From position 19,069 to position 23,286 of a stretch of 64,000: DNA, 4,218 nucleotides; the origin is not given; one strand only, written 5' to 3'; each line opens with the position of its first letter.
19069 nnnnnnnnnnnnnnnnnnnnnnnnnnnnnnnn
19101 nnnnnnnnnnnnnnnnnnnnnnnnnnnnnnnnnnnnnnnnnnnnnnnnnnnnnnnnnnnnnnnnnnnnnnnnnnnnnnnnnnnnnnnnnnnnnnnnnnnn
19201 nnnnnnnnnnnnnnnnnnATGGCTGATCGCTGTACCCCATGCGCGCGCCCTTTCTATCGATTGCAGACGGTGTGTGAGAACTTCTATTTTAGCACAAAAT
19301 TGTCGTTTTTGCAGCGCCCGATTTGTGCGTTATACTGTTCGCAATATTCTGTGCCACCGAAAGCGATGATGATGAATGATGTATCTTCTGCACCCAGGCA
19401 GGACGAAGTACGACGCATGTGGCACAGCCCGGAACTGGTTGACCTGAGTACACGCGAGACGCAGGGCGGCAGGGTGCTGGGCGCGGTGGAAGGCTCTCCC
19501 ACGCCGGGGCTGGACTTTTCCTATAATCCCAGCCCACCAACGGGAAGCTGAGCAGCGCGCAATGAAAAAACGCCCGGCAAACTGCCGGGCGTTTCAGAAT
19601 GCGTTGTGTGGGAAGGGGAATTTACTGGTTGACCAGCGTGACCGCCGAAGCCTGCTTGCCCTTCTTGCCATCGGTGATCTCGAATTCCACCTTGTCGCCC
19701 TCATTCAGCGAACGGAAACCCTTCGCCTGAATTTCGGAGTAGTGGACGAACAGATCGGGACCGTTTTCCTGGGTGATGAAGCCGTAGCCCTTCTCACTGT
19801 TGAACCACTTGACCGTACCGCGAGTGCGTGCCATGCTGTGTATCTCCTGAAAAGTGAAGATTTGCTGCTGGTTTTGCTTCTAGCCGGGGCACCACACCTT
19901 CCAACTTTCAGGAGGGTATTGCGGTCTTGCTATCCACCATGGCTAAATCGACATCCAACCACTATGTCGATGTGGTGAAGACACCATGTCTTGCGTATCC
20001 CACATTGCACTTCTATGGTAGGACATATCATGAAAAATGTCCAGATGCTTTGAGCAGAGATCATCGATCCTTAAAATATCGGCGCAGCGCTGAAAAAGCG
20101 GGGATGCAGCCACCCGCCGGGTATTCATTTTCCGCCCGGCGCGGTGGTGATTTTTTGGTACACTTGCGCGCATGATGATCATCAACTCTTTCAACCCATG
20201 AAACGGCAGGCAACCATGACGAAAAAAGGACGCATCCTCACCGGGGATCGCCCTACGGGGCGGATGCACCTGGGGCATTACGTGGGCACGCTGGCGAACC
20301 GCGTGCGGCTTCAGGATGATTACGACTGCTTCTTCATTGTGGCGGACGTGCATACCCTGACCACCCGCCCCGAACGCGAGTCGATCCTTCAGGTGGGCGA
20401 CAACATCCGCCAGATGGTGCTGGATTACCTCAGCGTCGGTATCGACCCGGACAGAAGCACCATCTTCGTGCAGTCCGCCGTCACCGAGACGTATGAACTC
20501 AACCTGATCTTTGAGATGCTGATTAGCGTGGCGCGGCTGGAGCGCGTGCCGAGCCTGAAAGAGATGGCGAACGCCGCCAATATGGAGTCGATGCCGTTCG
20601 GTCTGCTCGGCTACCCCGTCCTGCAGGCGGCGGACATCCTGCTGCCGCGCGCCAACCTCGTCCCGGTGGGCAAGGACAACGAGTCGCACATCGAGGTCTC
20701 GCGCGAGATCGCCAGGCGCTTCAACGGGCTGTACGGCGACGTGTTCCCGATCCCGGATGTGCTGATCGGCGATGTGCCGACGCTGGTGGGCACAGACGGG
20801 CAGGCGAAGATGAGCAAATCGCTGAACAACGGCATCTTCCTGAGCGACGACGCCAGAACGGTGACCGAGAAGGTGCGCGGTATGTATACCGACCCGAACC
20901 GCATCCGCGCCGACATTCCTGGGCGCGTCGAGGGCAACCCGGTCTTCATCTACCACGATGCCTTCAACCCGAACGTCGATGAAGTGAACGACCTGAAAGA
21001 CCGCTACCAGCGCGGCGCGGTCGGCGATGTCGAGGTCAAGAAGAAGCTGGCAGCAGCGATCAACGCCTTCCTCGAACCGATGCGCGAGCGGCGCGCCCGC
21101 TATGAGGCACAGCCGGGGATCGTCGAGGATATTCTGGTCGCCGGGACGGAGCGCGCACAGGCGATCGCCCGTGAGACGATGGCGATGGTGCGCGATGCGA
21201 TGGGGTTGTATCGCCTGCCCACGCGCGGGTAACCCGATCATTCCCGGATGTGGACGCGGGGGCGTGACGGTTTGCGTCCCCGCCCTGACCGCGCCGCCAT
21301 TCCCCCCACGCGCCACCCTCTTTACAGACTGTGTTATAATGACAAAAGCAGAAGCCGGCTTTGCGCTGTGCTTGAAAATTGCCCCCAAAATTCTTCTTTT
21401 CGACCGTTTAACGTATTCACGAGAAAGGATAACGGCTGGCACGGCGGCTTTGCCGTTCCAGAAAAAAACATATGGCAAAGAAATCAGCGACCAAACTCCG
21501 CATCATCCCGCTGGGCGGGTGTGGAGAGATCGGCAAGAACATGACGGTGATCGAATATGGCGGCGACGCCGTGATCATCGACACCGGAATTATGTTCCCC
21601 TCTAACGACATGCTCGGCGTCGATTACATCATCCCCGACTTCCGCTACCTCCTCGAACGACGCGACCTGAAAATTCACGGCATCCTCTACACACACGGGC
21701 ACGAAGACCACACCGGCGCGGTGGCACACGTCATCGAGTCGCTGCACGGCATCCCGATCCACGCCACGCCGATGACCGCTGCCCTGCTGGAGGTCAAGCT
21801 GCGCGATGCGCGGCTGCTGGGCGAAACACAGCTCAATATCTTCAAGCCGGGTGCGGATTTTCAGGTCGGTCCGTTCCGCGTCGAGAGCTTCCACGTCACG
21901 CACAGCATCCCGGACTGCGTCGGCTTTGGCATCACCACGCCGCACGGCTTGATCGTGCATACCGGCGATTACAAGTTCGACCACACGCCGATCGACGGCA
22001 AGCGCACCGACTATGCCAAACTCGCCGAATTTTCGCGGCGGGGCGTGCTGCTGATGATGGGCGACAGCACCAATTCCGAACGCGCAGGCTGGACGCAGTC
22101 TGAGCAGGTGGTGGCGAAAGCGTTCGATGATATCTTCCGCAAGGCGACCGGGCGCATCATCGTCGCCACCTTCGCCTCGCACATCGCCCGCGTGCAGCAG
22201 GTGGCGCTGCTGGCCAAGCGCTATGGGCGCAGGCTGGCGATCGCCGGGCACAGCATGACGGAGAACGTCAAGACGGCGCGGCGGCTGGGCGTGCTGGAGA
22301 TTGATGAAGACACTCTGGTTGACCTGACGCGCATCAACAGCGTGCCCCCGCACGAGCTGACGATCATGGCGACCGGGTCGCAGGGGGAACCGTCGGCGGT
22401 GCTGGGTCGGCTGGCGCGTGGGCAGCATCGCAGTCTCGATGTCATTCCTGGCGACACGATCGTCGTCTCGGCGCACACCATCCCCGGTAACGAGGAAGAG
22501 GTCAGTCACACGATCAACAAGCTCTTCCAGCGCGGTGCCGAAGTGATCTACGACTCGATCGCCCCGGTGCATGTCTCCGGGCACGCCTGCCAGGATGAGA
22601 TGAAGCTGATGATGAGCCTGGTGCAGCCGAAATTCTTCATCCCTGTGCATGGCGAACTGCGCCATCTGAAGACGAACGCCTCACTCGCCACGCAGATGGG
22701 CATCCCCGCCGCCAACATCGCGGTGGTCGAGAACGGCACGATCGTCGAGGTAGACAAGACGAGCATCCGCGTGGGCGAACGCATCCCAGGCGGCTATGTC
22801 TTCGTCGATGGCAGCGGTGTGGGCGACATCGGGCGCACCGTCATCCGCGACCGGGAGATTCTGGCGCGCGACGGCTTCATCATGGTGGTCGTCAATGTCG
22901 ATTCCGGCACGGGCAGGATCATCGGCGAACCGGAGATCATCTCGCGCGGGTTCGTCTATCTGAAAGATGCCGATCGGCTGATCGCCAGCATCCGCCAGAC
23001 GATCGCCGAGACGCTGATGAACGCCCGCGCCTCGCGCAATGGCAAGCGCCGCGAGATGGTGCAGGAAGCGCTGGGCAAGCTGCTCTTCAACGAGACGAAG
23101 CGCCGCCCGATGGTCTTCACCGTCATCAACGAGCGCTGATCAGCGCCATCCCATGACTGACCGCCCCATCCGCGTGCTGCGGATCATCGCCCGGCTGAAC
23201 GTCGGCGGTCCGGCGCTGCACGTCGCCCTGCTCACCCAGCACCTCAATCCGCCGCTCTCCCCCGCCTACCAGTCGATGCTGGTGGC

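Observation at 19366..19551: Orphan lasso-peptide-like precursor with its own transcription unit and no maturation genes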

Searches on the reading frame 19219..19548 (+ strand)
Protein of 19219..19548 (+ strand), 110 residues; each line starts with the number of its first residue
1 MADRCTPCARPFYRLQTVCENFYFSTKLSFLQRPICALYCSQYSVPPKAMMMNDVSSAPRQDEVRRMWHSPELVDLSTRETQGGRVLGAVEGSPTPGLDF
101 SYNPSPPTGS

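Call 44: list_cluster_members(proteins=[window:19219-19548:+, window:19369-19548:+, window:19372-19548:+, window:19417-19548:+])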
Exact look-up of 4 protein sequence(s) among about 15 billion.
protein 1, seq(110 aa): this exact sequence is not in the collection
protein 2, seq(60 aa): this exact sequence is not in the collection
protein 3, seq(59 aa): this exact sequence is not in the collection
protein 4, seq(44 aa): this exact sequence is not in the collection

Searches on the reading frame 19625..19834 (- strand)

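Call 71: search_protein_families(library=pfam, proteins=[window:19625-19834:-], max_evalue=0.001)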
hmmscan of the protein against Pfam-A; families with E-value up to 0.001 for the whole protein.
window:19625-19834:- (70 aa): 3 families
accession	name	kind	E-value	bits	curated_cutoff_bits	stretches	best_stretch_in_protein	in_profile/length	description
PF00313.28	CSD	-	4.7e-30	103.7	27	1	5-67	2-65/66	'Cold-shock' DNA-binding domain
PF23456.1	CSDE1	-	5.3e-06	26.9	27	1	18-65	31-79/84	Cold shock domain-containing protein E1 CSD domain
PF08206.17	OB_RNB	-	2.7e-05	24.2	24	1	13-62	6-51/58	Ribonuclease B OB domain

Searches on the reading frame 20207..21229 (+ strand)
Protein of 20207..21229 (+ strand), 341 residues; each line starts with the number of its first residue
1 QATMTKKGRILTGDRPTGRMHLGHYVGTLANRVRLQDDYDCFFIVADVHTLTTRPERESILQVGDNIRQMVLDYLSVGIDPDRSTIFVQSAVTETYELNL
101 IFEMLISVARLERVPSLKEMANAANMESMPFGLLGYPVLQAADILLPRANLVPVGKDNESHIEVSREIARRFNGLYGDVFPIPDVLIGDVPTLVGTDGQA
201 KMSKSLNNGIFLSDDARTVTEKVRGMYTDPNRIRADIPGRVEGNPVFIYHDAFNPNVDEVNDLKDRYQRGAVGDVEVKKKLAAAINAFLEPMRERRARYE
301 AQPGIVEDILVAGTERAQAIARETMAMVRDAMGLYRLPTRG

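Call 71: search_protein_families(library=pfam, proteins=[window:20207-21229:+], max_evalue=0.001)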
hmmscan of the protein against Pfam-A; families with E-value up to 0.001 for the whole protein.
window:20207-21229:+ (341 aa): 1 family
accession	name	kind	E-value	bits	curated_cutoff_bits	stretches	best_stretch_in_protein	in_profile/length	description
PF00579.31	tRNA-synt_1b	-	8.5e-77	258.8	21.1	1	6-290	4-292/292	tRNA synthetases class I (W and Y)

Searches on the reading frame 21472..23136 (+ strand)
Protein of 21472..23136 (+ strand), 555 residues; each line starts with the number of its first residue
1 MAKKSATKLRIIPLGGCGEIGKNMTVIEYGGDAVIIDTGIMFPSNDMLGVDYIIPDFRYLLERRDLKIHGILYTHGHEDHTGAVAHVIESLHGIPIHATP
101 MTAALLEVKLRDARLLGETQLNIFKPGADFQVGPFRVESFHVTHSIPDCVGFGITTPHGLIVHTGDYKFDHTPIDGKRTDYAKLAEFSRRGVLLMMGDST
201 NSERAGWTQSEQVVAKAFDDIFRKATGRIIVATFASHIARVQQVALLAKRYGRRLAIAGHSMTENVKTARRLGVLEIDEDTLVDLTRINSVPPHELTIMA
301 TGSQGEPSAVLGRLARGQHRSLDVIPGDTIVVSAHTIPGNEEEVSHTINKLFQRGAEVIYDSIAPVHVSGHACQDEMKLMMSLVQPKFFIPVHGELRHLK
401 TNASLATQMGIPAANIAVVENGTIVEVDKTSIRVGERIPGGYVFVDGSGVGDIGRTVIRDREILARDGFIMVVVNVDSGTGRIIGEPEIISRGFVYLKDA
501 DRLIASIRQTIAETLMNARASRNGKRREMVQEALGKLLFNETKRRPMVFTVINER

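Call 66: find_homologous_proteins(query=window:21472-23136:+, max_evalue=1e-50)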
Query window:21472-23136:+ (555 aa): 8000 proteins with E <= 1e-50 among 8000 candidates; the best 120 are listed.
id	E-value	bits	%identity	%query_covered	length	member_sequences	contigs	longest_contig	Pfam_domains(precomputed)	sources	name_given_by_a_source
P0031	0.0e+0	1237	100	100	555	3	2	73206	PF17770.8,PF12706.14,PF22505.2,PF07521.18,PF00753.34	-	-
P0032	0.0e+0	1081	85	100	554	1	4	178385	PF17770.8,PF12706.14,PF22505.2,PF07521.18,PF00753.34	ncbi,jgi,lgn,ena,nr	ncbi:MAG: ribonuclease J [Chloroflexota bacterium]|nr:ribonuclease J [Chloroflexota bacterium]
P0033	0.0e+0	1038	82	100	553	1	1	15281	PF17770.8,PF12706.14,PF22505.2,PF07521.18,PF00753.34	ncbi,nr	ncbi:MAG: ribonuclease J [Anaerolineae bacterium]|nr:ribonuclease J [Anaerolineae bacterium]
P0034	0.0e+0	1035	81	100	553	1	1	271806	PF17770.8,PF12706.14,PF22505.2,PF07521.18,PF00753.34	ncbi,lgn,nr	ncbi:MAG: ribonuclease J [Anaerolineae bacterium]|nr:ribonuclease J [Anaerolineae bacterium]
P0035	0.0e+0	1029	82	97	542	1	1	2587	PF17770.8,PF12706.14,PF22505.2,PF07521.18,PF00753.34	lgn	-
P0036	0.0e+0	1016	80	100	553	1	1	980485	PF17770.8,PF12706.14,PF22505.2,PF07521.18,PF00753.34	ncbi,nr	ncbi:MAG: ribonuclease J [Chloroflexi bacterium]|nr:ribonuclease J [Chloroflexota bacterium]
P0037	0.0e+0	1016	80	100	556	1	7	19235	PF17770.8,PF12706.14,PF22505.2,PF07521.18,PF00753.34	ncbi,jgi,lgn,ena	-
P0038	1.3e-296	1003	78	100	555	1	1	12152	PF17770.8,PF12706.14,PF22505.2,PF07521.18,PF00753.34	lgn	-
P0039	2.5e-296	1002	77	99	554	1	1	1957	PF17770.8,PF12706.14,PF22505.2,PF07521.18,PF00753.34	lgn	-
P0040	2.9e-296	1002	77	99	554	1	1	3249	PF17770.8,PF12706.14,PF22505.2,PF07521.18,PF00753.34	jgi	jgi:ribonuclease J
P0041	1.7e-294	996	82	96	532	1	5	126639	PF17770.8,PF12706.14,PF22505.2,PF07521.18,PF00753.34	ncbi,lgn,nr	ncbi:MAG: ribonuclease J [Anaerolineae bacterium]|nr:ribonuclease J [Anaerolineae bacterium]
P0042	3.2e-294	995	76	99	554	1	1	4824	PF17770.8,PF12706.14,PF22505.2,PF07521.18,PF00753.34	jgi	jgi:ribonuclease J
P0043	8.5e-294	993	76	99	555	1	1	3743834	PF17770.8,PF12706.14,PF22505.2,PF07521.18,PF00753.34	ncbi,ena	-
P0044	3.7e-293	991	81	96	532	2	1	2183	PF17770.8,PF12706.14,PF22505.2,PF07521.18,PF00753.34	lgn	-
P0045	1.8e-292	989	76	99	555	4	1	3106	PF17770.8,PF12706.14,PF22505.2,PF07521.18,PF00753.34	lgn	-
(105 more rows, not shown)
